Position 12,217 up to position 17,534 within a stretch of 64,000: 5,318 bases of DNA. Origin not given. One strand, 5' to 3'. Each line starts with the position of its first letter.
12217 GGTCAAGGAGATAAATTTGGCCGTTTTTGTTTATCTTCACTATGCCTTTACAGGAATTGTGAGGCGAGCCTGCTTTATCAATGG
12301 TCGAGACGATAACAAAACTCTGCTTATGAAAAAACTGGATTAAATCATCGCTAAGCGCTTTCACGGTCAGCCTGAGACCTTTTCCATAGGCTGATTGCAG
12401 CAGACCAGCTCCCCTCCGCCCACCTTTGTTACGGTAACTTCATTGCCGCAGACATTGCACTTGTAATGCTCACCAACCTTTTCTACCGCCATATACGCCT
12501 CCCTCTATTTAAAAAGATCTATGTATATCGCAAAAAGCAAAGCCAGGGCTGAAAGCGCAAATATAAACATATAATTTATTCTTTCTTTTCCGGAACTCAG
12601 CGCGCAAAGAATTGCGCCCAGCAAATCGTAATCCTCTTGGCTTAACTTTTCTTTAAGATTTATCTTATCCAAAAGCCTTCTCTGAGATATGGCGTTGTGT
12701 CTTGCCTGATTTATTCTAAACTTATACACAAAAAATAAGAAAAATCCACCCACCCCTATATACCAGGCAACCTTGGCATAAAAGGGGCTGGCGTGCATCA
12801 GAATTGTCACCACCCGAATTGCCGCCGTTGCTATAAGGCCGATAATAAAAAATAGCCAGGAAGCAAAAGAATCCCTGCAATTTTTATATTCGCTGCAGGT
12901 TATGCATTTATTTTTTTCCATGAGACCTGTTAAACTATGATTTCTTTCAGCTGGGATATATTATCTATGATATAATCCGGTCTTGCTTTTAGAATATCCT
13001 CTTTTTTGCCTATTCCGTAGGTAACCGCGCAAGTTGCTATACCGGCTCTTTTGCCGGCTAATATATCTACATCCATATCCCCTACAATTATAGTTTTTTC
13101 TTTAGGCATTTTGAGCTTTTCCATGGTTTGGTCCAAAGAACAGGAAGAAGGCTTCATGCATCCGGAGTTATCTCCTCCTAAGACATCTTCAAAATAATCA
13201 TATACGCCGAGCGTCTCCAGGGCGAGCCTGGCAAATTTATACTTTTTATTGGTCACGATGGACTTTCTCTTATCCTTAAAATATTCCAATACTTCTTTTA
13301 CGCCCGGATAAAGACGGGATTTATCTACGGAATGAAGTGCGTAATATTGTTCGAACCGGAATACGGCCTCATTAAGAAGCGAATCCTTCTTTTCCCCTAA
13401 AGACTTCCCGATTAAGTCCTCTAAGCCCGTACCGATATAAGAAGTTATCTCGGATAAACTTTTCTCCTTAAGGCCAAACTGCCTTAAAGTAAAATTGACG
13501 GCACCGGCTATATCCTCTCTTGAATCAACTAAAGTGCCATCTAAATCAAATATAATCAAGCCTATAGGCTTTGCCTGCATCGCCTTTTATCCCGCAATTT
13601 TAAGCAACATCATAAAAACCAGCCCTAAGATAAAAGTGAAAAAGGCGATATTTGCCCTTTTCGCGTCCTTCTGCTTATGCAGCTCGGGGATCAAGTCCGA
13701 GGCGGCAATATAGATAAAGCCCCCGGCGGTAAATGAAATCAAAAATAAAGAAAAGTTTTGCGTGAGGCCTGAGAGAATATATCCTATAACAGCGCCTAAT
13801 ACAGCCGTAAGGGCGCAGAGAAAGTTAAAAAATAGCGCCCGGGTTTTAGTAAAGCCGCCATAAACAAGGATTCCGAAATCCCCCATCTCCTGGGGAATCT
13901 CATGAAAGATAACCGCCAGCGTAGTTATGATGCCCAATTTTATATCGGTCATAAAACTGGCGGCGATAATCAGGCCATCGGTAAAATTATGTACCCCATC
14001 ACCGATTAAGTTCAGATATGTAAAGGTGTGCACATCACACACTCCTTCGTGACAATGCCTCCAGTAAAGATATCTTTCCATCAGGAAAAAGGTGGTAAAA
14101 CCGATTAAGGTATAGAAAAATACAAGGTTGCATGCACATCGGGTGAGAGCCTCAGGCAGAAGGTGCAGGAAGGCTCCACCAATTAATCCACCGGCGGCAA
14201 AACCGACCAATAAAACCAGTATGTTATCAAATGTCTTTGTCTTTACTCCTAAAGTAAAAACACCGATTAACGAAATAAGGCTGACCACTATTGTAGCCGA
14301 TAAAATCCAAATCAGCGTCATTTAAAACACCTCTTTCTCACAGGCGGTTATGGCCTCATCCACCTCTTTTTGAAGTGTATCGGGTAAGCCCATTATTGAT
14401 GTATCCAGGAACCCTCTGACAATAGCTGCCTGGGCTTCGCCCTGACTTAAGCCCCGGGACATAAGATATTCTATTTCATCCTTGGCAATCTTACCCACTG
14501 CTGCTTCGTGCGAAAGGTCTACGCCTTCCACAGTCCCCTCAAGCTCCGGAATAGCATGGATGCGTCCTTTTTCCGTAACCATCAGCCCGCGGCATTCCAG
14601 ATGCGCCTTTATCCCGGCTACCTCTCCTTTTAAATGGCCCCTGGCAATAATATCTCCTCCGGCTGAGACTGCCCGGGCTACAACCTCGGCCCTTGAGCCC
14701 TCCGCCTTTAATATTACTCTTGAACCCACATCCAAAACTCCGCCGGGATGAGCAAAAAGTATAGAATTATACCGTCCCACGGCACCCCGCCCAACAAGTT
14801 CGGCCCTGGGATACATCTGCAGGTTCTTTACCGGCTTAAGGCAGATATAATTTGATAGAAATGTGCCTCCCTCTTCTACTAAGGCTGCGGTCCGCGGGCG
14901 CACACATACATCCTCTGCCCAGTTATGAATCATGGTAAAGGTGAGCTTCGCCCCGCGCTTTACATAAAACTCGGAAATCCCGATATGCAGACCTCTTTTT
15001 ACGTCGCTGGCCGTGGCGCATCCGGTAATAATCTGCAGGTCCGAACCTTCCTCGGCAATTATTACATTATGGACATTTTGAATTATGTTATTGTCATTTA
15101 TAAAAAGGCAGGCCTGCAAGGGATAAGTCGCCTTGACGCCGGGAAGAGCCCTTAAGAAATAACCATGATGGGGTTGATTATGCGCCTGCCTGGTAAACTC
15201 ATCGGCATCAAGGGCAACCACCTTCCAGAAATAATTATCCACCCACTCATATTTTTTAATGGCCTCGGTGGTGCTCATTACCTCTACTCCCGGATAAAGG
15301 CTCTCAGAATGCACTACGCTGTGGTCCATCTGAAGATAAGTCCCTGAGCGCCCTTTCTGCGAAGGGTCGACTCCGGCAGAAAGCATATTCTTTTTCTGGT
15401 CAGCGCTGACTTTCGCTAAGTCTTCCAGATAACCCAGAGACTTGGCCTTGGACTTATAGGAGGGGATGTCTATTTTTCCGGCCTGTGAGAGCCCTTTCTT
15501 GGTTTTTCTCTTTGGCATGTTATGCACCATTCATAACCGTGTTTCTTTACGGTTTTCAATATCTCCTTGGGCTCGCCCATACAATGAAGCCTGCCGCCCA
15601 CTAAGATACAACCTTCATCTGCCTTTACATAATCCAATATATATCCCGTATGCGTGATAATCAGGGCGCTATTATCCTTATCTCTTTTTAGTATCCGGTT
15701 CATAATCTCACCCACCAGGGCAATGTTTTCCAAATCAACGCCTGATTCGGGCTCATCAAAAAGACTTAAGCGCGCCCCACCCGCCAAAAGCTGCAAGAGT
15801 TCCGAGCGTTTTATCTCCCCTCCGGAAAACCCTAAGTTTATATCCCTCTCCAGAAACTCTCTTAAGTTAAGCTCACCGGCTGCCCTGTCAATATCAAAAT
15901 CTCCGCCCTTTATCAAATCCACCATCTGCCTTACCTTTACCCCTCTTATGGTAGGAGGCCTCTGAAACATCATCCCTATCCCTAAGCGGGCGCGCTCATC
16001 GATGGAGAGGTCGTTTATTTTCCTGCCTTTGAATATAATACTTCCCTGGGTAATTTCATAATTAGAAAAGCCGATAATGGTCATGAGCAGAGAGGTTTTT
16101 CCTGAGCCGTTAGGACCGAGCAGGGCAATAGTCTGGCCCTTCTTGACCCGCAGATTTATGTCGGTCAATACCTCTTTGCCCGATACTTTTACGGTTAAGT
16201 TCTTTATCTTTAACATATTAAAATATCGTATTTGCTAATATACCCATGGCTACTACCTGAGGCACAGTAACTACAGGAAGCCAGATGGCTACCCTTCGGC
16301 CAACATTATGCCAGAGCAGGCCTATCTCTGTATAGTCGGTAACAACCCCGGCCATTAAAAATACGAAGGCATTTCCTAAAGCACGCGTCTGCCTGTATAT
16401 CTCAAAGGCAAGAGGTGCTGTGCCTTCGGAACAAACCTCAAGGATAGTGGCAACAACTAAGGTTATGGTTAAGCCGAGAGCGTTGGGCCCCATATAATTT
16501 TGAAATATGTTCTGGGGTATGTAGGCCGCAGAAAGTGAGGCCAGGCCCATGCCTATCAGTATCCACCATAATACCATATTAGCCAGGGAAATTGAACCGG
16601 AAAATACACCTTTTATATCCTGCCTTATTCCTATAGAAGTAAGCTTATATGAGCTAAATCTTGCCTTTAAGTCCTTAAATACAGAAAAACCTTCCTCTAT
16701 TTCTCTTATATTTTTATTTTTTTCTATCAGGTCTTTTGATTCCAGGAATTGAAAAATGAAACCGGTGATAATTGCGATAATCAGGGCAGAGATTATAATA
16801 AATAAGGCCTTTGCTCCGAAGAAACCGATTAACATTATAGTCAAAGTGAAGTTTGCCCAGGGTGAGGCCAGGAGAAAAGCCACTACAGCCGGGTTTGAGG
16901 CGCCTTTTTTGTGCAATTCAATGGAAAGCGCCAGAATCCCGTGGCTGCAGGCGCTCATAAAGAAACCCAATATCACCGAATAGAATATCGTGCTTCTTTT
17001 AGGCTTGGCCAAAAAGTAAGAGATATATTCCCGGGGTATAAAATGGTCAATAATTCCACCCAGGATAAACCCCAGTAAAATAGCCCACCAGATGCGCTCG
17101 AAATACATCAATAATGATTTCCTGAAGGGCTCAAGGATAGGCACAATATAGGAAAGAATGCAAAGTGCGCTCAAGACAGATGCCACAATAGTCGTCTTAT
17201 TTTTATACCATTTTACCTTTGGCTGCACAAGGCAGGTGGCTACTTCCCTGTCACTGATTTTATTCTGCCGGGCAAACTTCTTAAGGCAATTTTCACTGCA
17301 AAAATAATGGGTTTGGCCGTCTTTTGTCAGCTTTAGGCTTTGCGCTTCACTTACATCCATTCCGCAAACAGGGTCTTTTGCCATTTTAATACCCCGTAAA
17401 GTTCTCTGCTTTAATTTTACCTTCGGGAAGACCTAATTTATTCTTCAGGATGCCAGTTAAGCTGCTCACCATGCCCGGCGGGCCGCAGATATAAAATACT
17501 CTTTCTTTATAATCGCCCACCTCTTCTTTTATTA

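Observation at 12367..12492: Untracked 41-codon desulforedoxin-like ORF inside an oxidative-stress gene cluster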

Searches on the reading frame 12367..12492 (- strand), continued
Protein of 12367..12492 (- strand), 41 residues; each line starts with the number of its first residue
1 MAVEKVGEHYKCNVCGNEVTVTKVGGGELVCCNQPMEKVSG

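Call 41: search_protein_representatives(alignment_id=A1)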
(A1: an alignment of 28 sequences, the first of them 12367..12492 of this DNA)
Query: 28 sequences, 41 profile positions. Proteins with E-value up to 0.001 (for the whole library): 1268; up to 1e-10: 191; up to 1e-30: 0. The best 150 are listed.
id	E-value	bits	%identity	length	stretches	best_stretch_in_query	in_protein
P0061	4.0e-22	93.6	-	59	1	1-40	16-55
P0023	6.2e-22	93.0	-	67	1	1-41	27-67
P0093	6.9e-22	92.9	-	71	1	1-41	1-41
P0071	1.1e-21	92.2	-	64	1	1-39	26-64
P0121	1.7e-21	91.6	-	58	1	1-41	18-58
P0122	3.1e-21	90.8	-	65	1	1-41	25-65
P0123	8.4e-21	89.4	-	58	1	1-39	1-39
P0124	1.3e-20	88.8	-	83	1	1-41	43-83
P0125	2.1e-20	88.2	-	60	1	1-40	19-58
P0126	2.4e-20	87.9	-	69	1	1-40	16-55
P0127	3.3e-20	87.5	-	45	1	1-40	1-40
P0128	3.4e-20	87.5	-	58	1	1-40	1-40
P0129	4.2e-20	87.2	-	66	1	1-40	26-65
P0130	4.2e-20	87.2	-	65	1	1-40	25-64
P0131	7.3e-20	86.4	-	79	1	1-39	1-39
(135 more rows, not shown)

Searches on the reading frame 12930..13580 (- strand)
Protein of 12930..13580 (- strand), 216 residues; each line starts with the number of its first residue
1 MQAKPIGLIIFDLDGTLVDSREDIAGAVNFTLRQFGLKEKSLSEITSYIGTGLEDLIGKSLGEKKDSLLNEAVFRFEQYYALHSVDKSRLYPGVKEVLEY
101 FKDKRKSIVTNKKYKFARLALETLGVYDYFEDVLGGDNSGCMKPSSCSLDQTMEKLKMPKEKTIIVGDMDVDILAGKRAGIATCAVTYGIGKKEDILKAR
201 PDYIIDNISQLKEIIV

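Call 3: search_protein_families(library=pfam, proteins=[window:12930-13580:-], max_evalue=0.01)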
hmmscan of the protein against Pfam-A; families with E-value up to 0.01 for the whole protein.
window:12930-13580:- (216 aa): 6 families
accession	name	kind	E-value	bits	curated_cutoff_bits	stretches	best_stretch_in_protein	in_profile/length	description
PF13419.12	HAD_2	-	5.6e-37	128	23.8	1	9-186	1-178/178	Haloacid dehalogenase-like hydrolase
PF00702.32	Hydrolase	-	8.3e-27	95.3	26.4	1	8-180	3-191/191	haloacid dehalogenase-like hydrolase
PF13242.12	Hydrolase_like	-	7.9e-16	58.2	22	1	141-210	2-74/75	HAD-hyrolase-like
PF12710.13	HAD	-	3.5e-07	31.3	27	1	9-173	1-185/189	haloacid dehalogenase-like hydrolase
PF13344.12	Hydrolase_6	-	0.00046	20.6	27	0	9-30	1-22/101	Haloacid dehalogenase-like hydrolase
PF08282.18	Hydrolase_3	-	0.00092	19.4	20.9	0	9-25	1-17/255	haloacid dehalogenase-like hydrolase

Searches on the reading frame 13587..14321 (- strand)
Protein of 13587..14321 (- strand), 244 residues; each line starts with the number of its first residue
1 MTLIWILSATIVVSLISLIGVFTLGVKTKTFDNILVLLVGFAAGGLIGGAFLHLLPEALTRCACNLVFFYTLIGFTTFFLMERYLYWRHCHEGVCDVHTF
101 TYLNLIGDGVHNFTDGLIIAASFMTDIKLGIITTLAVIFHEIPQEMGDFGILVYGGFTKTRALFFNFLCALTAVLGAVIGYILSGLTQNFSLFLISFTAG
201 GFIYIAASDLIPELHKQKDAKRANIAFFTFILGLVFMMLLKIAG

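Call 3: search_protein_families(library=pfam, proteins=[window:13587-14321:-], max_evalue=0.01)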
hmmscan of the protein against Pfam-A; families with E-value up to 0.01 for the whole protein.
window:13587-14321:- (244 aa): 1 family
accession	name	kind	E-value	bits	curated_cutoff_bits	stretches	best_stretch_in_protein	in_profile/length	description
PF02535.28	Zip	-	2.1e-43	149.2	35.1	2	94-240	171-322/323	ZIP Zinc transporter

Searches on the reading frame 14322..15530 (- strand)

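Call 16: search_protein_families(library=pfam, proteins=[window:14322-15530:-], max_evalue=0.0001)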
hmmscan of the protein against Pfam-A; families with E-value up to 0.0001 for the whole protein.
window:14322-15530:- (402 aa): 1 family
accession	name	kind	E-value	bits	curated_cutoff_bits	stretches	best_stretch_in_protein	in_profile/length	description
PF01458.23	SUFBD_core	-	1.2e-41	143.1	27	1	144-374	3-232/232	SUF system FeS cluster assembly, SufBD core domain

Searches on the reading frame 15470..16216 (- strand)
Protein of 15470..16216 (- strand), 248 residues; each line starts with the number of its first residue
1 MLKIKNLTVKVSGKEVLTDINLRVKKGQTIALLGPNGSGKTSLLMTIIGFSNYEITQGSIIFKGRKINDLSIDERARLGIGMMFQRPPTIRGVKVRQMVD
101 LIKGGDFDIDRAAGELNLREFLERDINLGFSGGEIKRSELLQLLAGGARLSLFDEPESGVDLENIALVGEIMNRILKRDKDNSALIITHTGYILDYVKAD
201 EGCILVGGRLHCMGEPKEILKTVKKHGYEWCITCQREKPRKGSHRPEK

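Call 16: search_protein_families(library=pfam, proteins=[window:15470-16216:-], max_evalue=0.0001)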
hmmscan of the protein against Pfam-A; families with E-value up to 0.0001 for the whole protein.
window:15470-16216:- (248 aa): 2 families
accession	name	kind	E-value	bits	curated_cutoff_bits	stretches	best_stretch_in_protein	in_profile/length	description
PF00005.33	ABC_tran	-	4.5e-23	82.8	25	1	17-156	1-135/137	ABC transporter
PF13304.12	AAA_21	-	2.3e-07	31.6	27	0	31-47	3-19/304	AAA domain, putative AbiEii toxin, Type IV TA system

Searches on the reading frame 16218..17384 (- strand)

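Call 16: search_protein_families(library=pfam, proteins=[window:16218-17384:-], max_evalue=0.0001)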
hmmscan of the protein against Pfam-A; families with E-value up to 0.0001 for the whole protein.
window:16218-17384:- (388 aa): 2 families
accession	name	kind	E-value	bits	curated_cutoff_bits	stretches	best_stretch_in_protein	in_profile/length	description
PF03773.19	ArsP_1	-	3.6e-34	118.7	32.3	1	96-385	14-293/294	Predicted permease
PF04945.19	YHS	-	4.2e-11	43.1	30.3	1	3-39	2-38/47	YHS domain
